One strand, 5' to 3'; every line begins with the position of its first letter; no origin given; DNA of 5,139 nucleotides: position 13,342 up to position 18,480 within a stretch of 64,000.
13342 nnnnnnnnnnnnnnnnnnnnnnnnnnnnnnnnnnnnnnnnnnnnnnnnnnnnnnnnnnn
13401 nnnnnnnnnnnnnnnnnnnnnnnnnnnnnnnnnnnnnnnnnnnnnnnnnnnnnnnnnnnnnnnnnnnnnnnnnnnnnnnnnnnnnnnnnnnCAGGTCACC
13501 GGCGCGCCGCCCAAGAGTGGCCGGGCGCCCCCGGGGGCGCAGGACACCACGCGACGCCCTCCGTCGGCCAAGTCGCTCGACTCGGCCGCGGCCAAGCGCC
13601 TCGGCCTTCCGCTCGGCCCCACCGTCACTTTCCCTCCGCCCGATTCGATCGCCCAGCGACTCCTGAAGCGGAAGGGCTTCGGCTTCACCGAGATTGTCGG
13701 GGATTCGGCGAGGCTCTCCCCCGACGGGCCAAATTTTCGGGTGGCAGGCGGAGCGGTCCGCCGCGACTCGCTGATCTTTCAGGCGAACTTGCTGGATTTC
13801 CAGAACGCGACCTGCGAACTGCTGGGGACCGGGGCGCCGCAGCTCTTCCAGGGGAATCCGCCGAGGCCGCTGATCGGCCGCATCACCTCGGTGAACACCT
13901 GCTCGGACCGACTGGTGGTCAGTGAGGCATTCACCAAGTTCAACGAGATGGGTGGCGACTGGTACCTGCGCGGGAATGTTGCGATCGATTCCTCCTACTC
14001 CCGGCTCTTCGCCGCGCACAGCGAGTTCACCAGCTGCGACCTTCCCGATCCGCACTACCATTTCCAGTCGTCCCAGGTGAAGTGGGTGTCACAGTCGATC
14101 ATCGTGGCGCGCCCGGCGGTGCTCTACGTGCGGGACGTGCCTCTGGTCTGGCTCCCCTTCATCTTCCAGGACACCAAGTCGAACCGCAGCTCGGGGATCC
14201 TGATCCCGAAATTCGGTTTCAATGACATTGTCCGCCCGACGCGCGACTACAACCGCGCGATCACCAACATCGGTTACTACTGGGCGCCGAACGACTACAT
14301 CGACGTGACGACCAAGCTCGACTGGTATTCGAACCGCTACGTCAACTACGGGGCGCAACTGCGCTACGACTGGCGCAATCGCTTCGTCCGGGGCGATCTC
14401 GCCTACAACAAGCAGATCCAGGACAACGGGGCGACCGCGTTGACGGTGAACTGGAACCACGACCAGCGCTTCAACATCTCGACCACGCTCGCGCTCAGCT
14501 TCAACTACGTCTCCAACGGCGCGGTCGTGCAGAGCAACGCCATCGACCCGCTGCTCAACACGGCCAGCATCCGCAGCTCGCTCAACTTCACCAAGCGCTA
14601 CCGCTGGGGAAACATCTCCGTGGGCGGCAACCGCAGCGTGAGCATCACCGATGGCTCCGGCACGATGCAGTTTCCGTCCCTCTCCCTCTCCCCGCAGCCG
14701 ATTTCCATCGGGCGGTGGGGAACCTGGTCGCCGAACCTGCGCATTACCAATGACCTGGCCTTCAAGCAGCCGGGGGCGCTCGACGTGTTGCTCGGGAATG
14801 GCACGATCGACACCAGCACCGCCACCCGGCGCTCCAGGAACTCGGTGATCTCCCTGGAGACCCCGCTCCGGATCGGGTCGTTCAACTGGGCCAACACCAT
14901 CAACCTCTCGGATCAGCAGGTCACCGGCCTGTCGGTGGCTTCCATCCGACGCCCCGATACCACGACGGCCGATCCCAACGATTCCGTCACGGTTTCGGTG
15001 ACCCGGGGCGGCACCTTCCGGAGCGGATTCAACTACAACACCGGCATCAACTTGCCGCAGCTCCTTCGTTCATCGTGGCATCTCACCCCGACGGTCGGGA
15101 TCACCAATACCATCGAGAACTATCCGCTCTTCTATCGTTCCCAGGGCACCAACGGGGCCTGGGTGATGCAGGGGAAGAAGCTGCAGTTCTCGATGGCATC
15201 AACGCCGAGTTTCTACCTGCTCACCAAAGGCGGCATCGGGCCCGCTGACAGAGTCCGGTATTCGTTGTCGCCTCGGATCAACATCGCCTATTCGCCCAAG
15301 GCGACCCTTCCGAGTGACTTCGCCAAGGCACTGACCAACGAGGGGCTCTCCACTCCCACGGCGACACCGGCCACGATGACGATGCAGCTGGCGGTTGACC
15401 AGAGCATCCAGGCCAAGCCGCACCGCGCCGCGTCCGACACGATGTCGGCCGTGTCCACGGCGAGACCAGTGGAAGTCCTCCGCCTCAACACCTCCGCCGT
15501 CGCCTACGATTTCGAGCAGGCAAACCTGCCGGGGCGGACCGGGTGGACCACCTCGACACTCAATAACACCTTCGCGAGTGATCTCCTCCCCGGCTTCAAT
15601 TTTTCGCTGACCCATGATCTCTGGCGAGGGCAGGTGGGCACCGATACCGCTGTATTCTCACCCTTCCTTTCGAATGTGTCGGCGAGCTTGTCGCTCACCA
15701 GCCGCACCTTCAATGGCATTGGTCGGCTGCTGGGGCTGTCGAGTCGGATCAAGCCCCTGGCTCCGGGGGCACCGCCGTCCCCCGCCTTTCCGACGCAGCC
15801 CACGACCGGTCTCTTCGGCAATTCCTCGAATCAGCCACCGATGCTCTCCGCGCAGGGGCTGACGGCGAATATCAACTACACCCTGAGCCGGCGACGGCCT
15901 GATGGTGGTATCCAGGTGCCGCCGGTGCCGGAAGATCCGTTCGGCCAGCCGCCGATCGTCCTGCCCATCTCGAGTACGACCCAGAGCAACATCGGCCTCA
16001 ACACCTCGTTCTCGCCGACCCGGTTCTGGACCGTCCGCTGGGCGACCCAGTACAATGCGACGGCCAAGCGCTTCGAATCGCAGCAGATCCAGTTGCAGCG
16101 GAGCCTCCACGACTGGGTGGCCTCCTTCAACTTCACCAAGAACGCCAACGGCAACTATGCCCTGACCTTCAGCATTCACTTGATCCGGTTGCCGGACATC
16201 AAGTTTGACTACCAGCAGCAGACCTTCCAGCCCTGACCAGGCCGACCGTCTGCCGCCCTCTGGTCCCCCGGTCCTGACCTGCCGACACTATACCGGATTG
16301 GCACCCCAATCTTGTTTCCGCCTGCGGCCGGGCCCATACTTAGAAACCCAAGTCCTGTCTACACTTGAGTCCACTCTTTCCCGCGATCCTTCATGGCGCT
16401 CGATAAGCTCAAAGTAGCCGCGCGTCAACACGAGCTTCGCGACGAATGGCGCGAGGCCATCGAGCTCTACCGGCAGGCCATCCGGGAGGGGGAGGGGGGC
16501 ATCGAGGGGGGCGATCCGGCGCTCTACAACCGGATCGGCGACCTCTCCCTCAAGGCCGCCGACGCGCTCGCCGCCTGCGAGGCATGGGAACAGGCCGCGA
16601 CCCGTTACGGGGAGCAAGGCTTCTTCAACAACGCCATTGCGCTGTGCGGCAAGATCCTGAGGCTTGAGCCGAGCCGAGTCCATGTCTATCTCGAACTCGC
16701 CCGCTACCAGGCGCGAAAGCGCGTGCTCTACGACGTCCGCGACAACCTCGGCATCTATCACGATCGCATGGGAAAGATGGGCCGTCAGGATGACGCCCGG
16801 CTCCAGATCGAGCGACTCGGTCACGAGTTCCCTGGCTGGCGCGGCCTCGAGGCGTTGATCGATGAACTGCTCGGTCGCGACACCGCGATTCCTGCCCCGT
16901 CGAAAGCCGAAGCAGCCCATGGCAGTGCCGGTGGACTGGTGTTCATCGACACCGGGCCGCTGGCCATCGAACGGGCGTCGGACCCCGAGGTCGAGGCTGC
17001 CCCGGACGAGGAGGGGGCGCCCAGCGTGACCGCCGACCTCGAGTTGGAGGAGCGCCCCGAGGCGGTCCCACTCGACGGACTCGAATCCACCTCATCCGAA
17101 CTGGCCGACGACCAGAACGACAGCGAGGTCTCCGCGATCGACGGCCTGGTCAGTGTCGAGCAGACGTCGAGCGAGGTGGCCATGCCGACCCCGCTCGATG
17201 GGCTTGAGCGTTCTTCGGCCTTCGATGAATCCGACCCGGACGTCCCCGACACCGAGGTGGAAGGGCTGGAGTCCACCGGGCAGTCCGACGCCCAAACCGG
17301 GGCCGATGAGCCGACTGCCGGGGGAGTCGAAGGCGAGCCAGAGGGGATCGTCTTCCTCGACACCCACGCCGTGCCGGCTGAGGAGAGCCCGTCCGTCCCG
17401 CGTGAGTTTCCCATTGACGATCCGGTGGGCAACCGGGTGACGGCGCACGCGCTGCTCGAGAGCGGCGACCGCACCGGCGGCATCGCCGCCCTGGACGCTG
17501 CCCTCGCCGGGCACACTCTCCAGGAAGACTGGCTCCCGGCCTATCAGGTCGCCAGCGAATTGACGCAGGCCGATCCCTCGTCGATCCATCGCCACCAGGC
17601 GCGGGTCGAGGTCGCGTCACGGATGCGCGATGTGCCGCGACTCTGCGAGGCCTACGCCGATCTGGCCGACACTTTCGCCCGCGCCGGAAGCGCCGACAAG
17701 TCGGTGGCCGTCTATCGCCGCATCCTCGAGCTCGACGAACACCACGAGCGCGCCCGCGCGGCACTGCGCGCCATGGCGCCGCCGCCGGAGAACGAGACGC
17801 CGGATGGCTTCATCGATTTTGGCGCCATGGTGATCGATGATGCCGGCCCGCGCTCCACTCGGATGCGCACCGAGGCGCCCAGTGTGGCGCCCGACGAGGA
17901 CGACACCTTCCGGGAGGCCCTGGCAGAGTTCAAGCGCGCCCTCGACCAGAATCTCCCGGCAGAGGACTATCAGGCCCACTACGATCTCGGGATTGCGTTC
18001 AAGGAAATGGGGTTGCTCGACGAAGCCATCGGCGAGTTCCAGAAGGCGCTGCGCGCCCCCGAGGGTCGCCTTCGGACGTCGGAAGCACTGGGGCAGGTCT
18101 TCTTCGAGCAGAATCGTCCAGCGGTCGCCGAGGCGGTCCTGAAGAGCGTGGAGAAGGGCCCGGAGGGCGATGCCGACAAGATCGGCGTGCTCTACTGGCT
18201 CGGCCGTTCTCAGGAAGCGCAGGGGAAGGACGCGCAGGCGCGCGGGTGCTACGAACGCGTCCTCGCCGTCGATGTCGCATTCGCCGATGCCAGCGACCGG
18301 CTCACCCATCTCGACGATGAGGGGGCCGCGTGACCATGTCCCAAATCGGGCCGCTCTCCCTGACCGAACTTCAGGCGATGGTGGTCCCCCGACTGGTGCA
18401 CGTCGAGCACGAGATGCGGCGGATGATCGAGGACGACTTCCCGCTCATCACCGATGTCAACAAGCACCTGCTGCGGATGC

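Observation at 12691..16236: Complete TatC fused in frame to a full-length LptD-like outer-membrane protein (one 1181-codon ORF)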

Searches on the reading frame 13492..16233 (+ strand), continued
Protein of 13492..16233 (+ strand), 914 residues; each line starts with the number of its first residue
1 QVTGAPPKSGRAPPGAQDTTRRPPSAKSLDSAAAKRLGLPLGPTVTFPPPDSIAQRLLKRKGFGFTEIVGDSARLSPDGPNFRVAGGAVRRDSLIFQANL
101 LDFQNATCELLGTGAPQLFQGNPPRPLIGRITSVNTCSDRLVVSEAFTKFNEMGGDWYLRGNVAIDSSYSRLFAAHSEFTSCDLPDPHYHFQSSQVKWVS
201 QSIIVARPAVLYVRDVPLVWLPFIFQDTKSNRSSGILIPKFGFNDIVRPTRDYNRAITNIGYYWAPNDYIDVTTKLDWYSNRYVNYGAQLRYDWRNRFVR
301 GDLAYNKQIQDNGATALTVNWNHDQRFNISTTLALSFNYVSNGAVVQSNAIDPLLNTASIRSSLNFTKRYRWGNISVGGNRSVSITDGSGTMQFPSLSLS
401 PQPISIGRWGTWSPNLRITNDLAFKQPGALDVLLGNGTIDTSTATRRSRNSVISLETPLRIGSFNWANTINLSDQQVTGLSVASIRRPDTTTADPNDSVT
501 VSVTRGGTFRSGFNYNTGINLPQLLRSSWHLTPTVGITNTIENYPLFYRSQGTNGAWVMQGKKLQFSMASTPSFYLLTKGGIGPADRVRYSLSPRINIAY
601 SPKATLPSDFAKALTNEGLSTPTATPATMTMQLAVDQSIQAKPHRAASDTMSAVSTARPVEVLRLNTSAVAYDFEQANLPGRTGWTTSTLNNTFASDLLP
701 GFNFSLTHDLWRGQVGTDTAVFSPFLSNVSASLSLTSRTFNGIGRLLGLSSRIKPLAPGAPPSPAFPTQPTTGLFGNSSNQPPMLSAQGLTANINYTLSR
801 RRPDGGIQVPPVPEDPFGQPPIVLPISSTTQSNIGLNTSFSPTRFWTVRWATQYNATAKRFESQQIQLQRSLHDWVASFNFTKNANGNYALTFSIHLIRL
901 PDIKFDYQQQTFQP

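Call 71: find_encoding_contigs(protein=P0329, flank=6000, max_places=1)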
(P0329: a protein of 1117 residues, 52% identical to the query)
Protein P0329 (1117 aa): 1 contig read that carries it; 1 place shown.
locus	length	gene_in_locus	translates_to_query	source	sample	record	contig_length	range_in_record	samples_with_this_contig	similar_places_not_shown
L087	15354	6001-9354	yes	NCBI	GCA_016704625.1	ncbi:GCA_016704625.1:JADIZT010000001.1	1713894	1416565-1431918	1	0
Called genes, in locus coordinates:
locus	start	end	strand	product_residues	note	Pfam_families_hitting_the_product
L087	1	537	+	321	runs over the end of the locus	PF01073:3Beta_HSD, PF01370:Epimerase, PF02719:Polysacc_synt_2 (faint), PF04321:RmlD_sub_bind, PF07993:NAD_binding_4 (faint), PF16363:GDP_Man_Dehyd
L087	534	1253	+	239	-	PF01618:MotA_ExbB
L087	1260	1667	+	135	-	PF02472:ExbD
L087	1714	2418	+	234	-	PF13103:TonB_2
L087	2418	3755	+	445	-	PF26549:Tricorn_N, PF26550:Tricorn_2nd, PF07676:PD40 (weak), PF26549:Tricorn_N (weak), PF07676:PD40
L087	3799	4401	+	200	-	PF00691:OmpA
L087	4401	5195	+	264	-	PF13432:TPR_16 (faint), PF13428:TPR_14 (faint), PF13525:YfiO, PF07719:TPR_2 (faint), PF13174:TPR_6 (weak)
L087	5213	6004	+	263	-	PF00902:TatC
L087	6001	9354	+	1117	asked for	PF19838:LptD_2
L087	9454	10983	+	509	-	PF00221:Lyase_aromatic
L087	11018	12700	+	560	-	PF17391:Urocanase_N, PF01175:Urocanase, PF17392:Urocanase_C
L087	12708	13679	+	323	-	PF04055:Radical_SAM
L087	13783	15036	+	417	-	PF22039:HUTI_composite_bact (weak), PF01979:Amidohydro_1, PF07969:Amidohydro_3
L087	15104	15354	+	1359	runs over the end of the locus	-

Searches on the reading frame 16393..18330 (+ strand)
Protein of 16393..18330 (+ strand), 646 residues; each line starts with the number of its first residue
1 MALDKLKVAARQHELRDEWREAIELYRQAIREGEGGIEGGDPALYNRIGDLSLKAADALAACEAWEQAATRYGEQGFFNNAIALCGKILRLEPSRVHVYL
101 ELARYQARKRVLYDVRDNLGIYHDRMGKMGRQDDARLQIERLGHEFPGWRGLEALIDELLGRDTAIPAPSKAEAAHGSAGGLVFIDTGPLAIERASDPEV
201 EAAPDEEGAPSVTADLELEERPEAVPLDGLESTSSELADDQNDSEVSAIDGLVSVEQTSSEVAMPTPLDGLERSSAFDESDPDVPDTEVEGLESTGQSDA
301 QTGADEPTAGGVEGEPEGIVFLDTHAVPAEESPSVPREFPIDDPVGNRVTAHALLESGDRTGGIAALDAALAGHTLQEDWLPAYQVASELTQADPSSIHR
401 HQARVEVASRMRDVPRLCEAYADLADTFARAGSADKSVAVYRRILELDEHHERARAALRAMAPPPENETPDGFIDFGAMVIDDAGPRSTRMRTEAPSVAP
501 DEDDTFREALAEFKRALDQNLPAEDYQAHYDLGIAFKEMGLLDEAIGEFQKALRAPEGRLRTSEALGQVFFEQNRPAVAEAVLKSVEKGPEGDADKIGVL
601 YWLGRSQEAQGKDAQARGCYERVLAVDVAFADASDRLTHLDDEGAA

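Call 15: search_protein_families(library=pfam, proteins=[window:16393-18330:+], max_evalue=0.01)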
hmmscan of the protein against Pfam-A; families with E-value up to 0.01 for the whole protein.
window:16393-18330:+ (646 aa): 11 families
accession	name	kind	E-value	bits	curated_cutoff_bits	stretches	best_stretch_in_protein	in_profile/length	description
PF13428.12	TPR_14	-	2.4e-13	49.7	23.5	0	419-458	2-41/44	Tetratricopeptide repeat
PF07719.23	TPR_2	-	2.6e-13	49.4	27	1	599-626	3-30/34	Tetratricopeptide repeat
PF13432.12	TPR_16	-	1.3e-12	48.3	32.7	1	506-556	13-61/65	Tetratricopeptide repeat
PF00515.34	TPR_1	-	1.9e-10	40.6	27.8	1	527-554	2-29/34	Tetratricopeptide repeat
PF13174.12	TPR_6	-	1.1e-09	38.7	26.3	1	599-624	2-27/33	Tetratricopeptide repeat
PF13424.12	TPR_12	-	2.5e-07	31.2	30.1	0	507-555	20-74/77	Tetratricopeptide repeat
PF13181.12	TPR_8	-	3.3e-07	30.4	25.7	0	419-450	2-33/34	Tetratricopeptide repeat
PF13176.12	TPR_7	-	4.5e-06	26.8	27.9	0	13-36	9-34/36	Tetratricopeptide repeat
PF14559.12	TPR_19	-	2.5e-05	24.9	25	0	505-554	6-53/68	Tetratricopeptide repeat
PF13414.12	TPR_11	-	0.00033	20.7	26.8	0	508-540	12-42/42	TPR repeat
PF13431.12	TPR_17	-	0.00065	20.2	24.4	0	515-546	4-33/34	Tetratricopeptide repeat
